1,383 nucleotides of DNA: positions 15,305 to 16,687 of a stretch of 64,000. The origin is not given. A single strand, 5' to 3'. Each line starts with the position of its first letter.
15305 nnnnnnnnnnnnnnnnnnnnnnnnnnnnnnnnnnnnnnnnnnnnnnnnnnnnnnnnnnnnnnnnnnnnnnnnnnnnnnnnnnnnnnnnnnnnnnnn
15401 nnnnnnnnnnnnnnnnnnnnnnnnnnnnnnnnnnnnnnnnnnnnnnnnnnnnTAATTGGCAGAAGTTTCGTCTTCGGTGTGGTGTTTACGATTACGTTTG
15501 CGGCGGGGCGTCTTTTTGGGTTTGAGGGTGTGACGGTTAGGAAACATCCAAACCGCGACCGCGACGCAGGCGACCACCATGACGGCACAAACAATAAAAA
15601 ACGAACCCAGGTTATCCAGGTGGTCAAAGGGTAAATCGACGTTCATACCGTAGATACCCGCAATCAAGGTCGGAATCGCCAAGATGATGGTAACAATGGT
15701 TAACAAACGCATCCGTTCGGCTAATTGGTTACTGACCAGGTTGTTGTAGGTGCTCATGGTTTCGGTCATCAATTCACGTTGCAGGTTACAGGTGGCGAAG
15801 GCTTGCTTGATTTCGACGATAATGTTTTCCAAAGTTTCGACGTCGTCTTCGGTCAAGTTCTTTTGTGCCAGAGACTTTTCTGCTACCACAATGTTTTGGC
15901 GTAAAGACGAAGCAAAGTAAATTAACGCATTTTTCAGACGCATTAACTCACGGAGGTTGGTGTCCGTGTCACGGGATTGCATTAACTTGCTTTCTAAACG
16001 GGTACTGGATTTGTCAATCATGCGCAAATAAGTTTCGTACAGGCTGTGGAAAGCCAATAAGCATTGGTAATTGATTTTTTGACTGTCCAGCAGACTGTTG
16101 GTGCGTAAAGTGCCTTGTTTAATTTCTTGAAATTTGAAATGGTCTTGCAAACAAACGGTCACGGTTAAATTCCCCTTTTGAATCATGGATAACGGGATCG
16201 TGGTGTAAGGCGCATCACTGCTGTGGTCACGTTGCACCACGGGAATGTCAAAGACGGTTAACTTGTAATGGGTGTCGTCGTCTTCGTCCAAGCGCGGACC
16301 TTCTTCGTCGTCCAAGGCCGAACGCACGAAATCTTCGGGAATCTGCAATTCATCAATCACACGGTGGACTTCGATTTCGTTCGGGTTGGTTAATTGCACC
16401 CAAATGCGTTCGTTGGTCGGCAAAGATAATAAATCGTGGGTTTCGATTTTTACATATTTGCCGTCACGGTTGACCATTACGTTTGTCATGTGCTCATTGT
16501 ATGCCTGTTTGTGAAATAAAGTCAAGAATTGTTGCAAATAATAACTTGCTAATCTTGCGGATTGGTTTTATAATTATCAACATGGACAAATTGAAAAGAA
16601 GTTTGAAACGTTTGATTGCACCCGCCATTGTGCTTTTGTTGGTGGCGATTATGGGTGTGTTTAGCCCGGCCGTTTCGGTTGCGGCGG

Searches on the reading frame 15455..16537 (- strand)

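Call 71: search_protein_families(library=pfam, proteins=[window:15455-16537:-], max_evalue=0.001)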
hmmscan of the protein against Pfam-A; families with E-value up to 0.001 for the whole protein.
window:15455-16537:- (361 aa): 1 family
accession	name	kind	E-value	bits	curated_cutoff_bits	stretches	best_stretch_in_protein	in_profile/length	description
PF01544.23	CorA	-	7.3e-48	163.8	27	1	45-331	5-290/292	CorA-like Mg2+ transporter protein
